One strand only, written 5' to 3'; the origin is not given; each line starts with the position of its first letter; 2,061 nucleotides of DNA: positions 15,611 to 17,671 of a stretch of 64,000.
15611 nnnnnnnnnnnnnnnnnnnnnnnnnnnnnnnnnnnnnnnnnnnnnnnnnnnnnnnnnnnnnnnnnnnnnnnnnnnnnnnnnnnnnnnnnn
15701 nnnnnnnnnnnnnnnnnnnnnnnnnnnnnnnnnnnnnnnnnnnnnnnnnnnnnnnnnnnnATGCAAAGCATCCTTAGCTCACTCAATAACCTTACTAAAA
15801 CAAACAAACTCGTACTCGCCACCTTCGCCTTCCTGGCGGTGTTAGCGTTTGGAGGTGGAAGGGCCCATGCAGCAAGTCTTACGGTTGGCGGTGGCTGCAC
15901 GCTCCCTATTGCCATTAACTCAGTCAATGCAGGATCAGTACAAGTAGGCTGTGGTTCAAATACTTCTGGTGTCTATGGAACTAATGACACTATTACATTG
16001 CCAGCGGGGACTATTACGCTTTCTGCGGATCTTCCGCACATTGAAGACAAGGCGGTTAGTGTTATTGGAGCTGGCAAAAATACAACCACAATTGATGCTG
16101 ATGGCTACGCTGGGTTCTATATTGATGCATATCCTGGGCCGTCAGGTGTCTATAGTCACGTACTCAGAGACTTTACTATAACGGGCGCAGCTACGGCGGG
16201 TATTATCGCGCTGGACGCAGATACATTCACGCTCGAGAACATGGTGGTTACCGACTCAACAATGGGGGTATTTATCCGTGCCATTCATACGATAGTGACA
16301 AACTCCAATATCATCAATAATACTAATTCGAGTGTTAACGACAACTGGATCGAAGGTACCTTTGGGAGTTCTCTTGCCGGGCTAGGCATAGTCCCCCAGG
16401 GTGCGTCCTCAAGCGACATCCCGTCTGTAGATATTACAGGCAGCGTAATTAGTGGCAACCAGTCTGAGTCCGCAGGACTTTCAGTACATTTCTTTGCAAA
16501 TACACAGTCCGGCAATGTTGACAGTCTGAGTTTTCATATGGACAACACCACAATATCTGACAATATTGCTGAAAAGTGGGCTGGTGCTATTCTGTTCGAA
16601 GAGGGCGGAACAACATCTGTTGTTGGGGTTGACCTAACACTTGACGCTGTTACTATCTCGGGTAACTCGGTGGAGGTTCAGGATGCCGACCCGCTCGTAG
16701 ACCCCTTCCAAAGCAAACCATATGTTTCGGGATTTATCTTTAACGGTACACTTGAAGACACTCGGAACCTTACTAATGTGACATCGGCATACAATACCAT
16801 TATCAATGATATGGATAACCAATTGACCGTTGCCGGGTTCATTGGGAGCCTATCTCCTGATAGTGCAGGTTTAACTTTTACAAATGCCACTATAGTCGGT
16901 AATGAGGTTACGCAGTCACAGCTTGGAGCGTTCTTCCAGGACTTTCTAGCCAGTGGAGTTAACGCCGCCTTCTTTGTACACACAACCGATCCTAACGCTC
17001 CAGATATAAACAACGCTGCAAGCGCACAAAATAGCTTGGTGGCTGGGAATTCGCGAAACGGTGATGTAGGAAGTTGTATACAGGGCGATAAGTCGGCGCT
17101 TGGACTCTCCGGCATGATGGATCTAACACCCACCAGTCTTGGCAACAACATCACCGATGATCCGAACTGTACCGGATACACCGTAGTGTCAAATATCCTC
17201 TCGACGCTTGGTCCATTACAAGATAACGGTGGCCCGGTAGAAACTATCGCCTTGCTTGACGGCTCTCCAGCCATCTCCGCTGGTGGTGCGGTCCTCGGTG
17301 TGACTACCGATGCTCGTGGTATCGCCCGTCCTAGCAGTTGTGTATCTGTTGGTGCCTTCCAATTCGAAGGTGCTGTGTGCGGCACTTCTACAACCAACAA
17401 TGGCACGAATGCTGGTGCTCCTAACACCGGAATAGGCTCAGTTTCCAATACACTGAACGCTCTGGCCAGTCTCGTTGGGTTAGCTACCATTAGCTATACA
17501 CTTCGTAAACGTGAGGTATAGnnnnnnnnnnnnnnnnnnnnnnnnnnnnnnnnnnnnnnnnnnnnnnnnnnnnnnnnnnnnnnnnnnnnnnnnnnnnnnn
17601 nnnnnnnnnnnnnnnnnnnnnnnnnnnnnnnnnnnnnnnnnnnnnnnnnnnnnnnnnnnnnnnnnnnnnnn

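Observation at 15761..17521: All three large cargo proteins are secreted and end in an xxTG, hydrophobic, basic sorting signal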

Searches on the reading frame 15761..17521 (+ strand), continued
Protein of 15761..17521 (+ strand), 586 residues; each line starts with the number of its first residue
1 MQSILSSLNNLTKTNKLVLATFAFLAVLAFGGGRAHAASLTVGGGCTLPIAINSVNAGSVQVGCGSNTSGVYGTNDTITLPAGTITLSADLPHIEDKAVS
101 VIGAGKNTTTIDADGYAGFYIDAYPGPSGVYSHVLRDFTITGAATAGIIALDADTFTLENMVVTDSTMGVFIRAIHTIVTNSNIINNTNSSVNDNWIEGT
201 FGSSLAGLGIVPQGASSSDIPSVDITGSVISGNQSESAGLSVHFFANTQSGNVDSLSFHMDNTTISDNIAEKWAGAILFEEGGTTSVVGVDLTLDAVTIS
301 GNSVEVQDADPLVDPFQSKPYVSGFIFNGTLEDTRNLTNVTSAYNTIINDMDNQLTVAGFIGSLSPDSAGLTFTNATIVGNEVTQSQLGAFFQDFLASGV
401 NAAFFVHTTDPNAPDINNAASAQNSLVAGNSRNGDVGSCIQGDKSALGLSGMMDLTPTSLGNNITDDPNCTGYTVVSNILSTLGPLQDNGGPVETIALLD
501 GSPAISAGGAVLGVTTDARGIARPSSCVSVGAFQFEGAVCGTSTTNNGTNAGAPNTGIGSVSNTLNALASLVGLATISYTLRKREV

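Call 70: predict_structure(alignment_id=A1)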
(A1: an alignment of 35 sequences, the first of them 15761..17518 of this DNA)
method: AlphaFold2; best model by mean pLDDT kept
length: 586 residues; sequences in the alignment: 35
mean_pLDDT: 82.3   pTM: 0.82
mean pLDDT of the five models: 82.3, 81.8, 81.3, 79.9, 79.4
residues with pLDDT >= 90: 284; 70-90: 163; 50-70: 99; < 50: 40
segments of 3 or more residues with pLDDT < 50: 31-34, 512-514, 536-539, 541-565
pLDDT, mean of each block of 10 residues (from residue 1): 58 70 65 61 88 85 65 80 96 92 96 97 88 97 96 96 97 97 97 66 87 93 98 97 91 94 97 94 87 95 93 78 93 88 95 88 91 93 80 62 86 83 93 88 80 91 91 91 81 81 73 51 62 56 37 33 53 73 57
secondary structure, 60 per line:
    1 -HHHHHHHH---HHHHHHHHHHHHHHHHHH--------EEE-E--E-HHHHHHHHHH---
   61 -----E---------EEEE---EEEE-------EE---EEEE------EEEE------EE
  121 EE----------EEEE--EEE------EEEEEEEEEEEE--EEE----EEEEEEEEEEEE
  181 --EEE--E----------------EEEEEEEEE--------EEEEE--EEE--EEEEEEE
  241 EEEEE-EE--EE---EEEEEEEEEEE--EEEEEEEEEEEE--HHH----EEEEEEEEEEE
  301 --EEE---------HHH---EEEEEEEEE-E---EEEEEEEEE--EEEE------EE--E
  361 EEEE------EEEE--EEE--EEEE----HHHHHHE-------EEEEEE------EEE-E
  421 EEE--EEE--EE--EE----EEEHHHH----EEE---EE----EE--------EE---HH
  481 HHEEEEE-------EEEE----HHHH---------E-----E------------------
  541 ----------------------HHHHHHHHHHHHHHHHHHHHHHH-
elements in order: H2-9 H13-30 E39-41 H48-57 E76-79 E83-86 E99-102 E109-112 E119-122 E133-136 E139-141 E148-159 E162-164 E169-180 E183-185 E205-213 E222-226 E229-231 E234-245 E256-266 E269-280 E290-300 E303-305 E321-329 E335-343 E346-349 E360-364 E371-374 E377-379 E382-385 H390-395 E404-409 E416-418 E420-423 E426-428 E441-443 H444-447 E452-454 H479-482 E483-487 E495-498 H503-506 H563-585

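Call 73: fold_search(model_id=the predicted structure, library=pdb)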
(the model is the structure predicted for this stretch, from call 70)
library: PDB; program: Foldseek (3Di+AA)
matches with E <= 10: 258; with E <= 0.001: 4
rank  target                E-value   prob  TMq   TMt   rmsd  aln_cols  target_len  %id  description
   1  9cdv_B                9.1e-05  1.00  0.36  0.46   9.9       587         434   15  Crystal Structure of Rhombotarget A (released 2025-07-02)
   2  9cdu_A                2.1e-04  1.00  0.32  0.40  11.9       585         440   16  Crystal Structure of Rhombotarget A-peptide Complex (released 2025-07-02)
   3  2pyg_B                9.6e-04  0.99  0.24  0.34  12.5       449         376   13  Azotobacter vinelandii Mannuronan C-5 epimerase AlgE4 A-module (released 2008-05-27)
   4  7o78_A                9.6e-04  0.97  0.24  0.28  13.1       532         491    9  Structure of the PL6 family chondroitinase B from Pseudopedobacter saltans, Pedsa3807 (released 2021-07-28)
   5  5zku_A                1.8e-03  0.84  0.19  0.23  15.4       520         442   12  Crystal structure of DFA-IIIase from Arthrobacter chlorophenolicus A6 in complex with DFA-III (released 2018-12-19)
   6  2pyh_A                1.9e-03  1.00  0.29  0.42  12.2       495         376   12  Azotobacter vinelandii Mannuronan C-5 epimerase AlgE4 A-module complexed with mannuronan trisaccharide (released 2008-05-27)
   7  5lw3                  2.1e-03  1.00  0.29  0.41  11.0       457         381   12  Azotobacter vinelandii Mannuronan C-5 epimerase AlgE6 A-module (released 2017-10-25)
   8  5zla_B                2.6e-03  0.84  0.20  0.24  15.0       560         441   10  Crystal structure of mutant C387A of DFA-IIIase from Arthrobacter chlorophenolicus A6 in complex with DFA-III (released 2018-12-19)
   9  9ozl_D                3.2e-03  0.75  0.17  0.24  14.4       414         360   12  Crystal structure of the polysaccharide lyase RbmB from Vibrio cholerae (released 2026-03-11)
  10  7o78_B                3.4e-03  0.85  0.22  0.25  13.8       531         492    9  Structure of the PL6 family chondroitinase B from Pseudopedobacter saltans, Pedsa3807 (released 2021-07-28)
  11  5zku_F                3.9e-03  0.77  0.20  0.25  15.4       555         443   10  Crystal structure of DFA-IIIase from Arthrobacter chlorophenolicus A6 in complex with DFA-III (released 2018-12-19)
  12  5zla_C                5.1e-03  0.94  0.24  0.31  14.3       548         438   12  Crystal structure of mutant C387A of DFA-IIIase from Arthrobacter chlorophenolicus A6 in complex with DFA-III (released 2018-12-19)
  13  2pyg_A                7.3e-03  0.90  0.22  0.30  12.3       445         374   13  Azotobacter vinelandii Mannuronan C-5 epimerase AlgE4 A-module (released 2008-05-27)
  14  5zl5_F                7.3e-03  0.69  0.19  0.23  15.1       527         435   10  Crystal structure of DFA-IIIase mutant C387A from Arthrobacter chlorophenolicus A6 (released 2018-12-19)
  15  5zla_D                7.3e-03  0.60  0.17  0.22  15.2       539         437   10  Crystal structure of mutant C387A of DFA-IIIase from Arthrobacter chlorophenolicus A6 in complex with DFA-III (released 2018-12-19)
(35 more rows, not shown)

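Call 79: find_encoding_contigs(protein=P0020, flank=3000, max_places=10)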
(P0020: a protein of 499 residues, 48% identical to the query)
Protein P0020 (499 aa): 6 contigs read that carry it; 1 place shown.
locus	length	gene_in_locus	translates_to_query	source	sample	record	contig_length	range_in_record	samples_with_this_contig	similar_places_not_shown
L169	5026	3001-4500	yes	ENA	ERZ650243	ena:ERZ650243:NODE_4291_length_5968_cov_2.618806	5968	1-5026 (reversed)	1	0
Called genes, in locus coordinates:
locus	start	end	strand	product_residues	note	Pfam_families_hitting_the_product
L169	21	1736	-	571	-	PF00239:Resolvase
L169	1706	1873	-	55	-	-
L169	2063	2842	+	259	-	PF13814:Replic_Relax (weak)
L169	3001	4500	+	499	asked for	-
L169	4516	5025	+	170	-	?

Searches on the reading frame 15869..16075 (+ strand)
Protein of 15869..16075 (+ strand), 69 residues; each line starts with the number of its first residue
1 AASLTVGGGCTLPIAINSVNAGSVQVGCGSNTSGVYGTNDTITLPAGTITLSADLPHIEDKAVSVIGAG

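Call 51: search_protein_families(library=ncbifam, proteins=[window:15869-16075:+], max_evalue=10)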
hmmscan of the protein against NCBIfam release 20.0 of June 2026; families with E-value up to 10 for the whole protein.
seq(69 aa): 0 families

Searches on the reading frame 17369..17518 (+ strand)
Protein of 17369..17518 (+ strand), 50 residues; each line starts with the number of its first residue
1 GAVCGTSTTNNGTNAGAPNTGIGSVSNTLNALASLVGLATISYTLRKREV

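Call 7: search_protein_families(library=ncbifam, proteins=[window:17369-17518:+], max_evalue=10)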
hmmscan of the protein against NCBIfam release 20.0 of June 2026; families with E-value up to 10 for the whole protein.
seq(50 aa): 2 families
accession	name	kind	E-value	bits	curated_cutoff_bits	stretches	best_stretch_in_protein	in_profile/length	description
NF033073.1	LPXTG_double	subfamily_domain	0.041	13.9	48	1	15-49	31-65/66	doubled motif LPXTG anchor domain-containing protein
TIGR01167.1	LPXTG_anchor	domain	0.079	13.7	15.9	1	18-48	3-31/34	LPXTG cell wall anchor domain-containing protein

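Call 8: search_protein_families(library=pfam, proteins=[window:17369-17518:+], max_evalue=10)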
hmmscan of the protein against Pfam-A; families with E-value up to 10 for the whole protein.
seq(50 aa): 1 family
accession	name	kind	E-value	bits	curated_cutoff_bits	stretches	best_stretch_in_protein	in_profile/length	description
PF00746.26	Gram_pos_anchor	-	0.059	13.8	20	1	18-49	10-40/43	LPXTG cell wall anchor motif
